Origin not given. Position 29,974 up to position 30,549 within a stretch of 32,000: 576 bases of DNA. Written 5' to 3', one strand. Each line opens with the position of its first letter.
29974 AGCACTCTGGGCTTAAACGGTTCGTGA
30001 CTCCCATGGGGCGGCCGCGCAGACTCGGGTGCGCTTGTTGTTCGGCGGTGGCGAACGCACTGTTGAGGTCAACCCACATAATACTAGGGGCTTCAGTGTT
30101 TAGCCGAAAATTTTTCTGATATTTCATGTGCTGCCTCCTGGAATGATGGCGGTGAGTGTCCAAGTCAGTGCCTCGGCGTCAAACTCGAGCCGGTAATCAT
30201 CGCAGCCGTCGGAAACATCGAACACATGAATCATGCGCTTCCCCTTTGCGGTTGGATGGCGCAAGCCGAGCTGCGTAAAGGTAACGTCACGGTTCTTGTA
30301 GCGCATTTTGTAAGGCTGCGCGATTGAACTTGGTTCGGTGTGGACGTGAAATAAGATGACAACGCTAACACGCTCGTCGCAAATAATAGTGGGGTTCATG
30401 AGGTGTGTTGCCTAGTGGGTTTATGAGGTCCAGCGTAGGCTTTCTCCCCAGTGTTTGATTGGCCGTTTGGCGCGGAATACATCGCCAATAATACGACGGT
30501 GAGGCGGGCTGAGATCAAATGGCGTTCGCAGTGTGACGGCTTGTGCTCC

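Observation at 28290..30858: Five-gene translationally coupled cassette: three small unknown ORFs, a Y-family polymerase and a dedicated DEDDh exonuclease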

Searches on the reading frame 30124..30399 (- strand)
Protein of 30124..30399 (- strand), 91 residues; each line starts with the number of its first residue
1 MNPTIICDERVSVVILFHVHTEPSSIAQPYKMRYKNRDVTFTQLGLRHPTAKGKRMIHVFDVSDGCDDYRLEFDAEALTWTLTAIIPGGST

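Call 3: search_protein_families(library=pfam, proteins=[window:30124-30399:-], max_evalue=1)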
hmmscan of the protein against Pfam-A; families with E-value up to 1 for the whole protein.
window:30124-30399:- (91 aa): 0 families

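Call 6: search_protein_families(library=ncbifam, proteins=[window:30124-30399:-], max_evalue=1)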
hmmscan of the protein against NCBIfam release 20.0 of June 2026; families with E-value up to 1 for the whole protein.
window:30124-30399:- (91 aa): 0 families

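Call 7: search_protein_families(library=phrogs, proteins=[window:30124-30399:-], max_evalue=1)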
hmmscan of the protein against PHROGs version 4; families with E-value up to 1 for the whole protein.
window:30124-30399:- (91 aa): 0 families

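Call 8: find_homologous_proteins(query=window:30124-30399:-, max_evalue=0.01)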
Query window:30124-30399:- (91 aa): 742 proteins with E <= 0.01 among 742 candidates; the best 120 are listed.
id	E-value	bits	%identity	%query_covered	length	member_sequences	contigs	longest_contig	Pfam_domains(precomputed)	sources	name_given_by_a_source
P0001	7.1e-56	204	100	100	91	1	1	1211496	-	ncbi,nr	ncbi:hypothetical protein IPL85_03815 [Candidatus Saccharibacteria bacterium]|nr:MAG: hypothetical p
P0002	1.2e-42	162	77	99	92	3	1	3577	-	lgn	-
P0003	7.0e-42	159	76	99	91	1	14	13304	-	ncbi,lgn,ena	ncbi:MAG: hypothetical protein WAW63_02715 [Candidatus Saccharimonadales bacterium]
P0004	7.9e-36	140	67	100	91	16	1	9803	-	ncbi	-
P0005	9.4e-36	140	66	100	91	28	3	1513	-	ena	-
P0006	1.1e-35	139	66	100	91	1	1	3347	-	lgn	-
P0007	6.3e-35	137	68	97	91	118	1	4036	-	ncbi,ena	-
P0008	1.7e-34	135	67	100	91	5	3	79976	-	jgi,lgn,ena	-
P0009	5.0e-34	134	68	97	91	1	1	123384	-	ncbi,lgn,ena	-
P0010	5.5e-34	134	68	97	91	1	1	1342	-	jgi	jgi:hypothetical protein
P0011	6.8e-34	134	69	98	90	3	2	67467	-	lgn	-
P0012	1.3e-33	133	67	99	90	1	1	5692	-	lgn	-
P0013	7.3e-33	130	63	100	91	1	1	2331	-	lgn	-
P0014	1.7e-32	129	66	97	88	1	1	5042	-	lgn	-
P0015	2.1e-32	129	68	100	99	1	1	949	-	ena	-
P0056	3.5e-30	122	64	97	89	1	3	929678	-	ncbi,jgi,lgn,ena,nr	ncbi:TPA: hypothetical protein EYO12_02765 [Candidatus Saccharibacteria bacterium]|nr:hypothetical p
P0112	1.3e-28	117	61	90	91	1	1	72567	-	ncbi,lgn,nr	ncbi:hypothetical protein KY385_00865 [Candidatus Parcubacteria bacterium]|nr:hypothetical protein [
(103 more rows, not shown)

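Call 10: find_encoding_contigs(protein=P0056, flank=5000, max_places=2)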
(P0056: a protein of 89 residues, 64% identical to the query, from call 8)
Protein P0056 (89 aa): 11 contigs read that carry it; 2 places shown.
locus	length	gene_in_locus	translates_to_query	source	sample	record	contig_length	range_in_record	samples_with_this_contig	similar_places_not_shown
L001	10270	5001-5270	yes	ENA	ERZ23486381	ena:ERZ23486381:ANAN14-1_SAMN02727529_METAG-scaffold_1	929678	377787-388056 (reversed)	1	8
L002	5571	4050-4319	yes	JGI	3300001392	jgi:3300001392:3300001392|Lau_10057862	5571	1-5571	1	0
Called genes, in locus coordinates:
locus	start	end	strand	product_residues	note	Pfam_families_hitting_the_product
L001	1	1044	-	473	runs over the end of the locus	PF00224:PK, PF02887:PK_C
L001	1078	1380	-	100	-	-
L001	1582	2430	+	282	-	-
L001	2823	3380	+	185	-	PF07690:MFS_1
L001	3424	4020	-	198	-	PF13238:AAA_18 (weak)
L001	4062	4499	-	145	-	PF00293:NUDIX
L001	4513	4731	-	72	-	-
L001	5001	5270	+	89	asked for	-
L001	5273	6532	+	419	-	PF00817:IMS, PF11799:IMS_C (weak)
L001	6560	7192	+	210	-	PF10026:DUF2268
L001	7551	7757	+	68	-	-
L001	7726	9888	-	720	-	PF16927:HisKA_7TM, PF00512:HisKA, PF02518:HATPase_c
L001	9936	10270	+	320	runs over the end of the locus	PF00881:Nitroreductase (faint)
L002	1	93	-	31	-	?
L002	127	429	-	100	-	-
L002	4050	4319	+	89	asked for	-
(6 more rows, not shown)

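Call 11: find_encoding_contigs(protein=P0112, flank=5000, max_places=2)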
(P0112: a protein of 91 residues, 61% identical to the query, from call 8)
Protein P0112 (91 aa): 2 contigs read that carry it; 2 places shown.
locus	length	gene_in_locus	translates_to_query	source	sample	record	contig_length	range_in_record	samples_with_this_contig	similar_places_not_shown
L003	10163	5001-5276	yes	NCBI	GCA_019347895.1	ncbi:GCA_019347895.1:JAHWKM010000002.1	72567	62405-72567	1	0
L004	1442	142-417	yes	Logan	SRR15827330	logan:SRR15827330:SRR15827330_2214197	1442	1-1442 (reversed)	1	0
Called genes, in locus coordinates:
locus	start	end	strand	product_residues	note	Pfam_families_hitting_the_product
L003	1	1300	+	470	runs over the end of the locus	PF00749:tRNA-synt_1c, PF19269:Anticodon_2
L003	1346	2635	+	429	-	PF11258:DUF3048, PF17479:DUF3048_C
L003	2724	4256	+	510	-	PF00512:HisKA, PF02518:HATPase_c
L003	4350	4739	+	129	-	PF00072:Response_reg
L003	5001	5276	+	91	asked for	-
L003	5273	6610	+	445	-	PF00817:IMS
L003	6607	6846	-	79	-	-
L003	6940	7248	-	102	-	-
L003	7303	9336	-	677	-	PF00456:Transketolase_N, PF02779:Transket_pyr, PF22613:Transketolase_C_1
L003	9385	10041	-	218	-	PF00923:TAL_FSA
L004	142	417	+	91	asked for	-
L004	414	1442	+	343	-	?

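Call 13: search_protein_families(library=pfam, alignment_id=A1, max_evalue=10)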
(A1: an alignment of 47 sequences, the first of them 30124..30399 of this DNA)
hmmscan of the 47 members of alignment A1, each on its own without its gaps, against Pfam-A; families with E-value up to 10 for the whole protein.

A. member 1, window:30124-30399:- (91 aa): 0 families

B. families by the number of members that match (of 47 scanned): 7 families
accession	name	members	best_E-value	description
PF10109.15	Phage_TAC_7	2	0.075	Phage tail assembly chaperone proteins, E, or 41 or 14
PF21973.2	DUF6925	1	0.036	Family of unknown function (DUF6925)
PF22210.2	VP17_central_barrel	1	0.058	Large MCP VP17 central beta-barrel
PF21490.2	PB2_cap-binding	1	0.066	Polymerase basic protein 2, cap-binding domain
PF19309.4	Frem_N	1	0.073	Frem protein N-terminal domain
PF13672.11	PP2C_2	1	0.078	Protein phosphatase 2C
PF11783.13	Cytochrome_cB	1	0.15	Cytochrome c bacterial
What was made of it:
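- Tried and rejected: UmuD/YolD identity: Pfam, NCBIfam and PHROGs scans were negative (calls 3, 6, 7, 13).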

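Call 15: find_related_loci(query=A1, collection=genome_contigs, flank=6000)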
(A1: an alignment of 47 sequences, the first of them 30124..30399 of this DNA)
Query A1 (91 aa) in genome_contigs; peptide patterns used: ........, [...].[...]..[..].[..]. (x = any residue, [..] = any of these).
284 stretches matched a pattern; 236 encode a relative of the query (tblastn E <= 1e-3); the best 80 are kept; 80 distinct loci.
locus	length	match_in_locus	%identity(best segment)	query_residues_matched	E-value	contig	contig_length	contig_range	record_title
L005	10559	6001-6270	78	1-90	2e-48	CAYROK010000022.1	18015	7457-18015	MAG TPA_asm: uncultured Candidatus Saccharibacteria bacterium isolate SRP286056_co1_650 genome assembly, contig: NODE_37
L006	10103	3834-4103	76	1-90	2e-47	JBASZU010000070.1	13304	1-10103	MAG: Candidatus Saccharimonadales bacterium isolate MFD10491_ilm_asm_bin31 k127_5768, whole genome shotgun sequence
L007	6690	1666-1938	71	1-91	8e-44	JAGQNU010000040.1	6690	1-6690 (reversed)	MAG: Candidatus Saccharibacteria bacterium isolate HKST-UBA76 2008_149694, whole genome shotgun sequence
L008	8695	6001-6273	67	1-91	9e-42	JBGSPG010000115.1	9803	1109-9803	MAG: Candidatus Saccharimonadales bacterium isolate JTS-AC299 k141_4412186, whole genome shotgun sequence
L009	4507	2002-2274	67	1-91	1e-41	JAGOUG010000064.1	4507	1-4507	Candidatus Saccharibacteria bacterium isolate Gw_Eff_bin_463 Gw_Eff_70615_length_4507_cov_4.841781, whole genome shotgun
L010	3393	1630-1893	68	1-88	2e-40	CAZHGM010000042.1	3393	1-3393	MAG TPA_asm: uncultured Candidatus Saccharibacteria bacterium isolate SRP286056_co1_663 genome assembly, contig: NODE_45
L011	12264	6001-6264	68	1-88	5e-40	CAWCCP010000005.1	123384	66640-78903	MAG: uncultured bacterium isolate MFD04434.bin.2.42 genome assembly, contig: contig_48788, whole genome shotgun sequence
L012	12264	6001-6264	67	1-88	6e-40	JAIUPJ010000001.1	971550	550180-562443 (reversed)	MAG: Patescibacteria group bacterium isolate SACCH1 spades-bin.103~NODE_9_length_971550_cov_10.4805, whole genome shotgu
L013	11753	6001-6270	64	1-90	2e-39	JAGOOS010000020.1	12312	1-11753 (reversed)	Candidatus Saccharibacteria bacterium isolate Go_SlPrim_bin_30 Go_SlPrim_4867_length_12312_cov_6.469758, whole genome sh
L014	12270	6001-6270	64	1-90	9e-38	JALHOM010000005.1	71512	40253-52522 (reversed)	MAG: Candidatus Saccharibacteria bacterium isolate bin.149_sub c_000000002133, whole genome shotgun sequence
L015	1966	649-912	61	1-88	5e-37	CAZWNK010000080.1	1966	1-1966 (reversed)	MAG TPA_asm: uncultured Candidatus Saccharibacteria bacterium isolate SRP135725_co1_138 genome assembly, contig: NODE_12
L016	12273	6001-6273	59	1-91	7e-37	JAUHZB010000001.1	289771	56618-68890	MAG: bacterium isolate 3_bin.93 NODE_78_length_289771_cov_1.747283, whole genome shotgun sequence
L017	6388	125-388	63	1-88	1e-36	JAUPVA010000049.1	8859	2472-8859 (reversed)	MAG: Patescibacteria group bacterium isolate erpe_2018_sw_21hr_WHONDRS-SW48-000092_B_bin.69 scaffold_760315, whole genom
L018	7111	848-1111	63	1-88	1e-36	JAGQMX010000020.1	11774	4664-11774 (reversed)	MAG: Candidatus Saccharibacteria bacterium isolate HKST-UBA53 2011-04-20_1_(paired)_contig_79703, whole genome shotgun s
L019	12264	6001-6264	59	1-88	4e-36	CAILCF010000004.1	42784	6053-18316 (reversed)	uncultured bacterium isolate AM-lipid-01-D7_bin-1717 genome assembly, contig: bin-1717:4/5, whole genome shotgun sequenc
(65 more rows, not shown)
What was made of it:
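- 30124..30399 (-): P91: standalone ImuB-C-like accessory protein of the polymerase, overlapping its start (ATGA). 742 homolog clusters (call 8) and 236 species-level genomes (call 15).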

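Call 18: predict_structure(alignment_id=A1)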
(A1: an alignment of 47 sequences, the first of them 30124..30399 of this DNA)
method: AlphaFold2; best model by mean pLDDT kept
length: 91 residues; sequences in the alignment: 47
mean_pLDDT: 85.8   pTM: 0.75
mean pLDDT of the five models: 85.8, 85.1, 84.4, 83.9, 83.5
residues with pLDDT >= 90: 49; 70-90: 34; 50-70: 6; < 50: 2
segments of 3 or more residues with pLDDT < 50: none
pLDDT, mean of each block of 10 residues (from residue 1): 84 90 81 94 78 80 92 93 84 43
secondary structure, 60 per line:
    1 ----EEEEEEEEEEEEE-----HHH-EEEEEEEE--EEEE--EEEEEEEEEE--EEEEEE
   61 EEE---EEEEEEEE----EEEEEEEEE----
elements in order: E5-17 E27-34 E37-40 E43-52 E55-63 E67-74 E79-87
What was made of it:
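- On ImuB-C / DUF6504 (PF20114): The AlphaFold2 model has 7 strands and pLDDT 85.8 (call 18).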

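Call 22: fold_search(model_id=the predicted structure, library=pdb)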
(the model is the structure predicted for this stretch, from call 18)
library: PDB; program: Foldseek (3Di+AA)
matches with E <= 10: 583; with E <= 0.001: 0
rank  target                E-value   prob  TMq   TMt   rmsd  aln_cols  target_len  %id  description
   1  4gdz                  3.4e-01  0.23  0.28  0.20  12.9       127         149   11  Crystal structure of a DUF4251 family protein (BACEGG_02002) from Bacteroides eggerthii DSM 20697 at 1.95 A resolution (released 2012-08-22)
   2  3ve1_C                4.8e-01  0.41  0.33  0.08  10.1        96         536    6  The 2.9 angstrom crystal structure of Transferrin binding protein B (TbpB) from serogroup B M982 Neisseria meningitidi (released 2012-02-22)
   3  7bwb                  5.1e-01  0.41  0.33  0.09  13.5       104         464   10  Bombyx mori GH32 beta-fructofuranosidase BmSUC1 (released 2020-11-04)
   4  5y31_B                5.4e-01  0.28  0.32  0.08  14.4       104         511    9  Crystal structure of human LGI1-ADAM22 complex (released 2018-05-02)
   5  7bwc_A                5.7e-01  0.47  0.34  0.09  11.8        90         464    8  Bombyx mori GH32 beta-fructofuranosidase BmSUC1 mutant D63A in complex with sucrose (released 2020-11-04)
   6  1wmi_A                6.0e-01  0.96  0.39  0.40   3.0        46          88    6  Crystal structure of archaeal RelE-RelB complex from Pyrococcus horikoshii OT3 (released 2005-03-15)
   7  6xrf_G                6.3e-01  0.54  0.42  0.29  13.5       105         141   10  EagT6 Tse6 NT complex (released 2020-12-30)
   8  6xrf_H                6.6e-01  0.87  0.39  0.27   3.6        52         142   13  EagT6 Tse6 NT complex (released 2020-12-30)
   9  3pqs                  6.6e-01  0.57  0.34  0.08   9.8        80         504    5  The crystal structures of porcine pathogen ApH87_TbpB (released 2011-02-02)
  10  6e8a_A                7.4e-01  0.47  0.41  0.27  11.4       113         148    7  Crystal structure of DcrB from Salmonella enterica at 1.92 Angstroms resolution (released 2018-10-31)
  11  5hy6                  7.8e-01  0.28  0.31  0.22   7.7        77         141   10  Spodoptera frugiperda eukaryotic translation initiation factor EIF5A (released 2016-02-10)
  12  3fyf_A                7.8e-01  0.23  0.34  0.23  13.0       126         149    7  Crystal structure of uncharacterized protein bvu_3222 from bacteroides vulgatus (released 2009-02-10)
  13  4r5g_B                8.2e-01  0.28  0.34  0.16  12.6        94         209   10  Crystal structure of the DnaK C-terminus with the inhibitor PET-16 (released 2014-09-10)
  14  5y2z_B                8.2e-01  0.23  0.32  0.11  11.7        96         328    8  Crystal structure of human LGI1 EPTP-ADAM22 complex (released 2018-05-02)
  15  5kkx_A                8.2e-01  0.18  0.27  0.14   9.8        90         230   11  Crystal structure of a TbpB C-lobe mutant from Neisseria meningitidis M982 (released 2017-07-19)
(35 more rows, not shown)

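Call 24: fold_search(model_id=the predicted structure, library=viral)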
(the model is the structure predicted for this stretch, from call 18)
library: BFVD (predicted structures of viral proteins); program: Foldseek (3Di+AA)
matches with E <= 10: 797; with E <= 0.001: 0
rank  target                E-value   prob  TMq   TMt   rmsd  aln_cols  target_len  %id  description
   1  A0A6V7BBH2            1.7e-02  0.98  0.38  0.37   6.4        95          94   16  (no name in the UniProt tables at hand)
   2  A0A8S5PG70            3.1e-02  1.00  0.56  0.51   3.9        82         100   10  Uncharacterized protein [Siphoviridae sp. cthL03]
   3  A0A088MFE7            9.3e-02  0.75  0.33  0.33  10.1        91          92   14  Non-structural protein NS-S [Mojui dos Campos virus]
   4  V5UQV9                1.2e-01  0.93  0.39  0.44   6.3        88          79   11  Uncharacterized protein [Enterococcus phage IME_EF3]
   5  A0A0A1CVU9            1.7e-01  0.85  0.39  0.41   7.8        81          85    9  Uncharacterized protein [Vaccinia virus]
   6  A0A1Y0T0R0            1.7e-01  0.51  0.32  0.27  13.8        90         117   20  Uncharacterized protein [Pseudomonas phage Noxifer]
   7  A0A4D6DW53            1.8e-01  0.80  0.35  0.22   9.4        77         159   16  Uncharacterized protein [Edwardsiella phage pEt-SU]
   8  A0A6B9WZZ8            2.4e-01  0.25  0.29  0.25  12.6       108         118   11  Uncharacterized protein [Escherichia phage nieznany]
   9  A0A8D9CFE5            2.8e-01  0.98  0.37  0.25   3.5        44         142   18  Uncharacterized protein [uncultured marine phage]
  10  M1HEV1                2.8e-01  0.23  0.26  0.17  10.1        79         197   18  (no name in the UniProt tables at hand)
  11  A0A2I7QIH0            2.9e-01  0.98  0.40  0.33   2.8        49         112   12  (no name in the UniProt tables at hand)
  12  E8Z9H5                3.3e-01  0.47  0.33  0.36  11.0        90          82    6  Non-structural protein NS-S [Apeu virus]
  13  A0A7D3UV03            3.8e-01  0.91  0.40  0.32   6.9        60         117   22  Uncharacterized protein [Fadolivirus FV1/VV64]
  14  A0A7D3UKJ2            3.8e-01  0.91  0.37  0.30   4.0        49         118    4  (no name in the UniProt tables at hand)
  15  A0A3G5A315            4.5e-01  0.60  0.41  0.14  11.8        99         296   10  Uncharacterized protein [Harvfovirus sp.]
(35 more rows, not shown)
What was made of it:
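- On ImuB-C / DUF6504 (PF20114): Foldseek finds nothing at E<0.001 in PDB or BFVD (calls 22, 24).
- Tried and rejected: Fold search of the P91 model against PDB and BFVD found nothing significant (calls 22, 24).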

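Call 35: search_protein_representatives(alignment_id=A2)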
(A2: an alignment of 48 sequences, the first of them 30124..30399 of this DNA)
Query: 48 sequences, 90 profile positions. Proteins with E-value up to 0.001 (for the whole library): 331; up to 1e-10: 116; up to 1e-30: 1. The best 150 are listed.
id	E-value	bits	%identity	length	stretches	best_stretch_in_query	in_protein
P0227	3.5e-32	126.5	-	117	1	1-89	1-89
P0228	7.1e-30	119.1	-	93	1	1-89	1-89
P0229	1.7e-28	114.7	-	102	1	1-86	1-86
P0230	2.6e-28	114.0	-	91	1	1-87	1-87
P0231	2.6e-27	110.9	-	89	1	4-86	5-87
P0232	3.2e-26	107.4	-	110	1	5-87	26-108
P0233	2.7e-25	104.4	-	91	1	1-89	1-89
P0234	1.6e-24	101.9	-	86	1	1-87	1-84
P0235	4.5e-23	97.3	-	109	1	5-88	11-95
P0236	7.5e-23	96.6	-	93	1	4-86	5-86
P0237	2.9e-22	94.7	-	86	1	4-87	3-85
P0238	6.5e-22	93.6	-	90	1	1-86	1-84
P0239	7.9e-22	93.3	-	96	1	1-88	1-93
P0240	9.3e-22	93.1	-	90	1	6-88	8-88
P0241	1.3e-21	92.6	-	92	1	1-87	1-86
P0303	5.0e-13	65.1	-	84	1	4-88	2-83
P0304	5.2e-13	65.0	-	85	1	5-88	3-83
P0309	9.1e-13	64.2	-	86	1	4-88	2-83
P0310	1.1e-12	64.1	-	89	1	4-88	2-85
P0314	1.8e-12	63.3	-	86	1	4-88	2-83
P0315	1.8e-12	63.3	-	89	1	4-85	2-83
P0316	2.9e-12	62.6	-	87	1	4-87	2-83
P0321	7.3e-12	61.4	-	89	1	4-88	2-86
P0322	8.5e-12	61.1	-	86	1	5-88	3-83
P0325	1.2e-11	60.7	-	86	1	4-88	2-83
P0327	1.5e-11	60.4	-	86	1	4-85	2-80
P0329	1.6e-11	60.3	-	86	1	4-88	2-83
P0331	1.8e-11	60.1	-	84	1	5-88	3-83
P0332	2.0e-11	59.9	-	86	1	4-88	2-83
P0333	2.3e-11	59.7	-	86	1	4-87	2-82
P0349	5.0e-10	55.5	-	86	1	4-85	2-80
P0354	1.7e-09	53.8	-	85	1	5-88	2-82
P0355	1.8e-09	53.7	-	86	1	4-88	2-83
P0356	1.9e-09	53.6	-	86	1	7-88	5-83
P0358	1.9e-09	53.6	-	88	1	5-86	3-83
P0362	4.1e-09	52.6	-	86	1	5-85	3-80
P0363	4.4e-09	52.4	-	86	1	4-88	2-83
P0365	4.8e-09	52.3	-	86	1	5-88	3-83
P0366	5.0e-09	52.3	-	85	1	5-88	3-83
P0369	5.9e-09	52.0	-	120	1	5-88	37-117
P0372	9.0e-09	51.4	-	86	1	4-87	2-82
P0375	1.2e-08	51.0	-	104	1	4-87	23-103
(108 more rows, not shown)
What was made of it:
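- A profile search finds 331 representatives of ~85 aa (call 35).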

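Call 37: search_protein_families(library=pfam, alignment_id=A3, max_evalue=1)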
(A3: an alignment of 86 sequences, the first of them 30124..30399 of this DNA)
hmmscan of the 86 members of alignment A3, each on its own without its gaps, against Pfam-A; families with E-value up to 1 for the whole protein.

A. member 1, window:30124-30399:- (91 aa): 0 families

B. families by the number of members that match (of 86 scanned): 34 families (the first 25 are shown)
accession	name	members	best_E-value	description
PF20114.4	DUF6504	14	1.7e-05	Domain of unknown function (DUF6504)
PF21129.3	TibC_1st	3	0.0039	Glycosyltransferase TibC, N-terminal domain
PF04945.19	YHS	2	0.037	YHS domain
PF05979.17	DUF896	2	0.048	Bacterial protein of unknown function (DUF896)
PF00891.24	Methyltransf_2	1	2.7e-08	O-methyltransferase domain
PF13489.12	Methyltransf_23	1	4.4e-06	Methyltransferase domain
PF21103.3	PH1_SSRP1-like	1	0.012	SSRP1 PH domain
PF16161.11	DUF4867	1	0.016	Domain of unknown function (DUF4867)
PF19260.4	DUF5903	1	0.022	Family of unknown function (DUF5903)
PF10985.13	DUF2805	1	0.027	Protein of unknown function (DUF2805)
PF24043.1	DUF7352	1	0.027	Domain of unknown function (DUF7352)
PF14716.13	HHH_8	1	0.029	Helix-hairpin-helix domain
PF01015.23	Ribosomal_S3Ae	1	0.042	Ribosomal S3Ae family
PF19653.4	DUF6156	1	0.044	Family of unknown function (DUF6156)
PF08242.18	Methyltransf_12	1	0.048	Methyltransferase domain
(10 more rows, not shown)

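Call 40: search_protein_families(library=pfam, proteins=[P0310, P0316, P0321, P0329, P0333, P0349, P0354, P0358, P0363, P0369], max_evalue=1)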
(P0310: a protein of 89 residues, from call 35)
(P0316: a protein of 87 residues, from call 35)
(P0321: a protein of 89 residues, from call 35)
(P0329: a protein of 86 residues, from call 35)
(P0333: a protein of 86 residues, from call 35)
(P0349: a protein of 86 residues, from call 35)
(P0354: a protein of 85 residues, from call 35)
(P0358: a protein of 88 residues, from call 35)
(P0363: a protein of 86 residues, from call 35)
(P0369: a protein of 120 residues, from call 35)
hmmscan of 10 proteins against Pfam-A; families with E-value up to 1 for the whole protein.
P0310 (89 aa): 1 family
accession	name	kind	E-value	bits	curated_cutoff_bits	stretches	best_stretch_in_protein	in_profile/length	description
PF10985.13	DUF2805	-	0.027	15.2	22.5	1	10-35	27-52/71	Protein of unknown function (DUF2805)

P0316 (87 aa): 3 families
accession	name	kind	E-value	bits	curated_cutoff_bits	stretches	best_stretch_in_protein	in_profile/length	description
PF20114.4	DUF6504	-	0.0036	17.9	24.2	1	3-43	4-46/103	Domain of unknown function (DUF6504)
PF05979.17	DUF896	-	0.073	13.4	24.2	1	5-28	41-64/64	Bacterial protein of unknown function (DUF896)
PF25819.1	Nal1_C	-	0.11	12.1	26.1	0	38-79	172-213/268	Nal1 C-terminal domain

P0321 (89 aa): 1 family
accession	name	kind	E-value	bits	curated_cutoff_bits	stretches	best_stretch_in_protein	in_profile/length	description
PF20114.4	DUF6504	-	0.089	13.5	24.2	1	2-50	3-50/103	Domain of unknown function (DUF6504)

P0329 (86 aa): 4 families
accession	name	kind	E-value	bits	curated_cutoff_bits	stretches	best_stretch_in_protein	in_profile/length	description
PF21103.3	PH1_SSRP1-like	-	0.012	16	27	1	28-55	50-77/130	SSRP1 PH domain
PF19653.4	DUF6156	-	0.044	14.3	27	1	34-85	7-57/96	Family of unknown function (DUF6156)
PF20114.4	DUF6504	-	0.09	13.5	24.2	1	2-40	3-43/103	Domain of unknown function (DUF6504)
PF15165.12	REC114-like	-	0.13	12.5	27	1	34-76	46-87/236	Meiotic recombination protein REC114-like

P0333 (86 aa): 2 families
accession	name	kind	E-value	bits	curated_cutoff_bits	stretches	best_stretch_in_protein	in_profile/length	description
PF19260.4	DUF5903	-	0.022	15.2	25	1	29-62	34-68/129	Family of unknown function (DUF5903)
PF05979.17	DUF896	-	0.048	14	24.2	1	2-28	38-64/64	Bacterial protein of unknown function (DUF896)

P0349 (86 aa): 0 families

P0354 (85 aa): 2 families
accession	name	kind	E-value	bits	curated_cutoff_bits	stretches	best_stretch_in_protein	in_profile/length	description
PF20114.4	DUF6504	-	0.01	16.5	24.2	1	4-51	6-54/103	Domain of unknown function (DUF6504)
PF21960.2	RCF1-5-like_lid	-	0.24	11.8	27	1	44-61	14-31/43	RCF1/5-like, AAA+ ATPase lid domain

P0358 (88 aa): 0 families

P0363 (86 aa): 1 family
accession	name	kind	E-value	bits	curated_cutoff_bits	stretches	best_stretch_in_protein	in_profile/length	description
PF20114.4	DUF6504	-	0.076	13.7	24.2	1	2-39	3-42/103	Domain of unknown function (DUF6504)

P0369 (120 aa): 0 families

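Call 41: search_protein_families(library=pfam, proteins=[P0314, P0315, P0322, P0325, P0327, P0331, P0332, P0355, P0356, P0362], max_evalue=0.1)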
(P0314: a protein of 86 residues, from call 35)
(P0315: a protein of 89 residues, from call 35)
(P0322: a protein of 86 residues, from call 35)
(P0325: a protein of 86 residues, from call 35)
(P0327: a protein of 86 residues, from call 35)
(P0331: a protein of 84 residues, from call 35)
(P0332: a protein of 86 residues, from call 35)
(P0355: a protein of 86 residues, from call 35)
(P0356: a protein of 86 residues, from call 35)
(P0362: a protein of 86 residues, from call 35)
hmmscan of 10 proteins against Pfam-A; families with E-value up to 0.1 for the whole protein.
P0314 (86 aa): 0 families

P0315 (89 aa): 0 families

P0322 (86 aa): 0 families

P0325 (86 aa): 0 families

P0327 (86 aa): 0 families

P0331 (84 aa): 1 family
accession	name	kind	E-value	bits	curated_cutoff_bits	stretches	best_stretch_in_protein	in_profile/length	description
PF20114.4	DUF6504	-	0.0004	21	24.2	1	5-44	6-47/103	Domain of unknown function (DUF6504)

P0332 (86 aa): 0 families

P0355 (86 aa): 0 families

P0356 (86 aa): 0 families

P0362 (86 aa): 0 families
